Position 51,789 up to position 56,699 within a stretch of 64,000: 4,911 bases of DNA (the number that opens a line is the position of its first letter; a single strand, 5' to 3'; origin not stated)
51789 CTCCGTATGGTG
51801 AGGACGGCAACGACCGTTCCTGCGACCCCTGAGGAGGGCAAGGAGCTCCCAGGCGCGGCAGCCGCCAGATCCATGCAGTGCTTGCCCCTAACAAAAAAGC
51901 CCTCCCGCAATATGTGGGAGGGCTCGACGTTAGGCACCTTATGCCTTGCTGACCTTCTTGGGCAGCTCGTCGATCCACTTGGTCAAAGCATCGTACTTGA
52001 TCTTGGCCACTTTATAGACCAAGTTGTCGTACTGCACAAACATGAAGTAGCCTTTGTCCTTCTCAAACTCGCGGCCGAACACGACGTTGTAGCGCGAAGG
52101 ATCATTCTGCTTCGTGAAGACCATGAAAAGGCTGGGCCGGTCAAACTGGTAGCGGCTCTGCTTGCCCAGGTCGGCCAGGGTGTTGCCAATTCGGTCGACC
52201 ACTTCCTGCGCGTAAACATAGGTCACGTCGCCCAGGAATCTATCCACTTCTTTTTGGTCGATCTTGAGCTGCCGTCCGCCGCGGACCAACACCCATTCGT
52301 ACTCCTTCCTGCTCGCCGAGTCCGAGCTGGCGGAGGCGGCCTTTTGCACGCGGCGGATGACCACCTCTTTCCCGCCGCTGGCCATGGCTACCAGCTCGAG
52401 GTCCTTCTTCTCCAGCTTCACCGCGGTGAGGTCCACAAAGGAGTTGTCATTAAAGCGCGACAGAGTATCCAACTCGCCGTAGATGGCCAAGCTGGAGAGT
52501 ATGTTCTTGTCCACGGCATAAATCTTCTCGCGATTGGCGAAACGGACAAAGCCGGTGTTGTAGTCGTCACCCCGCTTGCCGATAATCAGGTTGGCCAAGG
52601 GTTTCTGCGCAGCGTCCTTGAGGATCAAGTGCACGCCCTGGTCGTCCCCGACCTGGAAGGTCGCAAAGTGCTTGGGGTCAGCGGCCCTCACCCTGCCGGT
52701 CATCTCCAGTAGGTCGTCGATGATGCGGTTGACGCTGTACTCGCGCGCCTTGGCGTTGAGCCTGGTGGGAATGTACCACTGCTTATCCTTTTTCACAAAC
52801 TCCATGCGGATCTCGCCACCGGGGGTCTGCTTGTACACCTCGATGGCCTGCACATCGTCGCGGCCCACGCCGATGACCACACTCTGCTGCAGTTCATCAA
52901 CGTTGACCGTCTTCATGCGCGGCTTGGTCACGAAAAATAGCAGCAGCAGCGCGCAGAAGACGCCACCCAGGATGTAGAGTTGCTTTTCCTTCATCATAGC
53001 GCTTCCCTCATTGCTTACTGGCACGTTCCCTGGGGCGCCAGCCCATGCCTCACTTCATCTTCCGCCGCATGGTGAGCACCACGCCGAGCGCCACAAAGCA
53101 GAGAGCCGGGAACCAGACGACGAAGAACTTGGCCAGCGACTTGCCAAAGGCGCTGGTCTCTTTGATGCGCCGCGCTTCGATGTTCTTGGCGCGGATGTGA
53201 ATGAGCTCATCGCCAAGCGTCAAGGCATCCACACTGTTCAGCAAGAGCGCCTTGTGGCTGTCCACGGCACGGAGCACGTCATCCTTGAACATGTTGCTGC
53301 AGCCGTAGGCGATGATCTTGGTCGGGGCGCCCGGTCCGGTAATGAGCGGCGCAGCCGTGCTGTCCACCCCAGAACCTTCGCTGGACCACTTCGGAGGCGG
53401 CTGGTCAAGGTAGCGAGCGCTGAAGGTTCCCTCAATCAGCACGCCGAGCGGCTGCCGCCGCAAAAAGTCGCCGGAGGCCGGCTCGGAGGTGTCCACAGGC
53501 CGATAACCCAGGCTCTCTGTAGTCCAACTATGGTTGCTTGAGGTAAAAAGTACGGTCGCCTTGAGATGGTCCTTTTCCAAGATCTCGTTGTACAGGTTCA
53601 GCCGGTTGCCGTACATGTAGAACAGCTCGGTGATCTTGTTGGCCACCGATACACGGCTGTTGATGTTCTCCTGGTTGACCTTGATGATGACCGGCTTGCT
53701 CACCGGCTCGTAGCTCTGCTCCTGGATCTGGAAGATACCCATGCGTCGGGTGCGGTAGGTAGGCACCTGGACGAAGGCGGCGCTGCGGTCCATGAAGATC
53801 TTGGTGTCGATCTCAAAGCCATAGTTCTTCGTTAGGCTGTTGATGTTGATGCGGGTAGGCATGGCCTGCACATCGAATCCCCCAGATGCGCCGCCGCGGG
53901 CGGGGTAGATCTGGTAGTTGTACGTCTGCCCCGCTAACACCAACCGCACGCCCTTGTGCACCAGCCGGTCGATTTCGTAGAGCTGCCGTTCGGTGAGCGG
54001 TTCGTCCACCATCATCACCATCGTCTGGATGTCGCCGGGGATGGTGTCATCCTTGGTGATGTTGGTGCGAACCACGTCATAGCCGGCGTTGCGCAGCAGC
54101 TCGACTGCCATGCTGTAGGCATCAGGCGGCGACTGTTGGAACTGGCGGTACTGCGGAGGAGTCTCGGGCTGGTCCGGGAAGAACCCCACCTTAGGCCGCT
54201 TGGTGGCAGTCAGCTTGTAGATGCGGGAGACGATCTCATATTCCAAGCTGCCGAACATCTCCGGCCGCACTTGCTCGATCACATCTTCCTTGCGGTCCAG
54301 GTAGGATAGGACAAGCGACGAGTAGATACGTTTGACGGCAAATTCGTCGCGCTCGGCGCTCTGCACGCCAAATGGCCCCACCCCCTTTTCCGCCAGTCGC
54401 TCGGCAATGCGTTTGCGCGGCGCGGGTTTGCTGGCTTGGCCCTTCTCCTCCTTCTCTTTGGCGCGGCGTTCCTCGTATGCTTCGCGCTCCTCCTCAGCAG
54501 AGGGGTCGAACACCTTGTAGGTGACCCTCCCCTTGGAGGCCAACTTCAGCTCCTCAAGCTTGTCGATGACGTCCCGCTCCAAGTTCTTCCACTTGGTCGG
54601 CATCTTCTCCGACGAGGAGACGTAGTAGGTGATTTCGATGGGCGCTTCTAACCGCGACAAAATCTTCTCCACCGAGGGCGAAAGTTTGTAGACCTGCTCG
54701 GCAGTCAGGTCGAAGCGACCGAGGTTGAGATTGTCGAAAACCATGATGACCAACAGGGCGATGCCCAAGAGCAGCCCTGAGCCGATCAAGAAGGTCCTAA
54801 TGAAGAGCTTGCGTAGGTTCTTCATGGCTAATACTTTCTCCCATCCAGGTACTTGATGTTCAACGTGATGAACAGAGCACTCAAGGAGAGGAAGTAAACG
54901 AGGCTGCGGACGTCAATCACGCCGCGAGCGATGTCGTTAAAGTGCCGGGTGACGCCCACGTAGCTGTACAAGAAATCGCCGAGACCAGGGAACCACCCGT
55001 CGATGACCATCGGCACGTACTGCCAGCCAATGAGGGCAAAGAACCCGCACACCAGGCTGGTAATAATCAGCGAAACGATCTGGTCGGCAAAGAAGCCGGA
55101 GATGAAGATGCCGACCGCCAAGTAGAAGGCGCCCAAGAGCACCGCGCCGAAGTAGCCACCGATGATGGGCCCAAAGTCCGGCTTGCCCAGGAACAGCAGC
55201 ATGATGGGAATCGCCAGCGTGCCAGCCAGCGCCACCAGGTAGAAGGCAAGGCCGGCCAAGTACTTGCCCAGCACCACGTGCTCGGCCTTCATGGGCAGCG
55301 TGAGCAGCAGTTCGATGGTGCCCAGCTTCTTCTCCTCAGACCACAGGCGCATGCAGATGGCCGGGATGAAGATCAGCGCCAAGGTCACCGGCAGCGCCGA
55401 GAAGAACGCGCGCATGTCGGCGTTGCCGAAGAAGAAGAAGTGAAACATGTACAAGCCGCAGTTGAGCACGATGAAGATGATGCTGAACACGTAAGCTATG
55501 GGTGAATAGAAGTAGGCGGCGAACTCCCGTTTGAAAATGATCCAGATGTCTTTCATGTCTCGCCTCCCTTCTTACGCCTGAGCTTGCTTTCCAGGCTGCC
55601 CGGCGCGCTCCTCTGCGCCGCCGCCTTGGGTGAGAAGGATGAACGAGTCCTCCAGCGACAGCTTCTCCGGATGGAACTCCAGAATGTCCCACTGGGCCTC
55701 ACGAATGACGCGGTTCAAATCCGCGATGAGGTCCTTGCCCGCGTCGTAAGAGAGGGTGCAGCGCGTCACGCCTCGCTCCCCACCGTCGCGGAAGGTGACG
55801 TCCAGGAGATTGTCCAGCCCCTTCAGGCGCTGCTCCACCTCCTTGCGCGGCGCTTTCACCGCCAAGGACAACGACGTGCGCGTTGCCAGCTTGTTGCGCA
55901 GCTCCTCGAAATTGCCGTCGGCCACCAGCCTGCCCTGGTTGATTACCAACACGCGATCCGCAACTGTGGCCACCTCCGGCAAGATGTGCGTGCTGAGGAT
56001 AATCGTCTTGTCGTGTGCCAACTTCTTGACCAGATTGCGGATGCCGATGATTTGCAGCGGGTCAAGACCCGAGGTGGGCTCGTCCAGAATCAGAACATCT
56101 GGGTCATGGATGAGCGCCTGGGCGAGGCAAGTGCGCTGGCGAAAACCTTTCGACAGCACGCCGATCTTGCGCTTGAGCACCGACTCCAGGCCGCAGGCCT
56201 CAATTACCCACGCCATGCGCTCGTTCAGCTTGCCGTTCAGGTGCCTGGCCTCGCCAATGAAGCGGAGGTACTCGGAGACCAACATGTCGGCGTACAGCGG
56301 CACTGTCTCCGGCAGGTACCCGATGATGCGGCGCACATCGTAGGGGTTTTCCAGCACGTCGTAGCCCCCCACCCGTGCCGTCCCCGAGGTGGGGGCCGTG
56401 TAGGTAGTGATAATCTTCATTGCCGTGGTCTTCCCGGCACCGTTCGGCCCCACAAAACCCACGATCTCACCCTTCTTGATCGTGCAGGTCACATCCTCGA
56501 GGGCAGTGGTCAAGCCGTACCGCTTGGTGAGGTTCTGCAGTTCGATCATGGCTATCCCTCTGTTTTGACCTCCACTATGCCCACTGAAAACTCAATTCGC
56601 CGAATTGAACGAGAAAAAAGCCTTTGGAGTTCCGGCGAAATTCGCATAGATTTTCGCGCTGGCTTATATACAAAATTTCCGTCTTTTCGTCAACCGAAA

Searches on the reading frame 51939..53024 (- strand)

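Call 53: search_protein_families(library=pfam, proteins=[window:51939-53024:-], max_evalue=0.00001)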
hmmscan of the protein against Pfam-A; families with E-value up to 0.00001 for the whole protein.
window:51939-53024:- (361 aa): 1 family
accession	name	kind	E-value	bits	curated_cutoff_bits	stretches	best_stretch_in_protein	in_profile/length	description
PF14238.11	DUF4340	-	1.6e-17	64.7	25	1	83-231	1-137/183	Domain of unknown function (DUF4340)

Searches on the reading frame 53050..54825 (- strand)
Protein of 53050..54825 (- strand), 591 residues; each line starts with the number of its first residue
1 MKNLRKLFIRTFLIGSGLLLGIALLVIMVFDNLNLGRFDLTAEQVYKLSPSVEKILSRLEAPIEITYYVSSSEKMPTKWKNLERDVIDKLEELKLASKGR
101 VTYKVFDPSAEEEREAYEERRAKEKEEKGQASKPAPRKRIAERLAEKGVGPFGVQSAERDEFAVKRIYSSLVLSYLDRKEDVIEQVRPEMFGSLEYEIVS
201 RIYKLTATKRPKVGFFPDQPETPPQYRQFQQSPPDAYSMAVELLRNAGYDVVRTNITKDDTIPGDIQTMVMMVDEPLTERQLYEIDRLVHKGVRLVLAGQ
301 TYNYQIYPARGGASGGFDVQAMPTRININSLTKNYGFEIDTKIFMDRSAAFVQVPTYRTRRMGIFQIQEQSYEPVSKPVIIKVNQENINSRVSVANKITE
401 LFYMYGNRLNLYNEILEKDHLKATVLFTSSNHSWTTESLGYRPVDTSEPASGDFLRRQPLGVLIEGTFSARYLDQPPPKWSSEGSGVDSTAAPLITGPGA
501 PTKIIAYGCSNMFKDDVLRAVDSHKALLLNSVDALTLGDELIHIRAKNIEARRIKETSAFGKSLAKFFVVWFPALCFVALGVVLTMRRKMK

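Call 53: search_protein_families(library=pfam, proteins=[window:53050-54825:-], max_evalue=0.00001)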
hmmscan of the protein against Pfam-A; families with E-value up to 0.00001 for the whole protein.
window:53050-54825:- (591 aa): 2 families
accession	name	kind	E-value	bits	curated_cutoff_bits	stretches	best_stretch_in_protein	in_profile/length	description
PF09822.16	ABC_transp_aux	-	5.8e-29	101.7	34.7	1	210-517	1-263/288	ABC-type uncharacterized transport system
PF23357.1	DUF7088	-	9.2e-17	61.6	27.8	1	43-173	2-104/105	Domain of unknown function (DUF7088)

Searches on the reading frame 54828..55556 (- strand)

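Call 53: search_protein_families(library=pfam, proteins=[window:54828-55556:-], max_evalue=0.00001)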
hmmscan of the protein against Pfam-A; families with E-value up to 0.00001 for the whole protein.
window:54828-55556:- (242 aa): 3 families
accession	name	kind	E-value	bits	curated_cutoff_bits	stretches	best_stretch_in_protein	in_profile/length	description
PF12679.13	ABC2_membrane_2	-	2.5e-09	37.2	27.2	1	5-182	1-203/283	ABC-2 family transporter protein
PF13346.12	ABC2_membrane_5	-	1.4e-07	31.8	25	1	34-177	21-161/205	ABC-2 family transporter protein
PF12730.13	ABC2_membrane_4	-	2.7e-06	27.9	27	1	36-170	29-175/179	ABC-2 family transporter protein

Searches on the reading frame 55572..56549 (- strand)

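Call 53: search_protein_families(library=pfam, proteins=[window:55572-56549:-], max_evalue=0.00001)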
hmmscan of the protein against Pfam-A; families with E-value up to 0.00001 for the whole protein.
window:55572-56549:- (325 aa): 2 families
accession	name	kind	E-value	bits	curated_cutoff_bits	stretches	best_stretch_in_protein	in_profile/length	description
PF00005.33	ABC_tran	-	4e-29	102.4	25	1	17-160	1-137/137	ABC transporter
PF13304.12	AAA_21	-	8.4e-13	49.5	27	1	129-191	235-300/304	AAA domain, putative AbiEii toxin, Type IV TA system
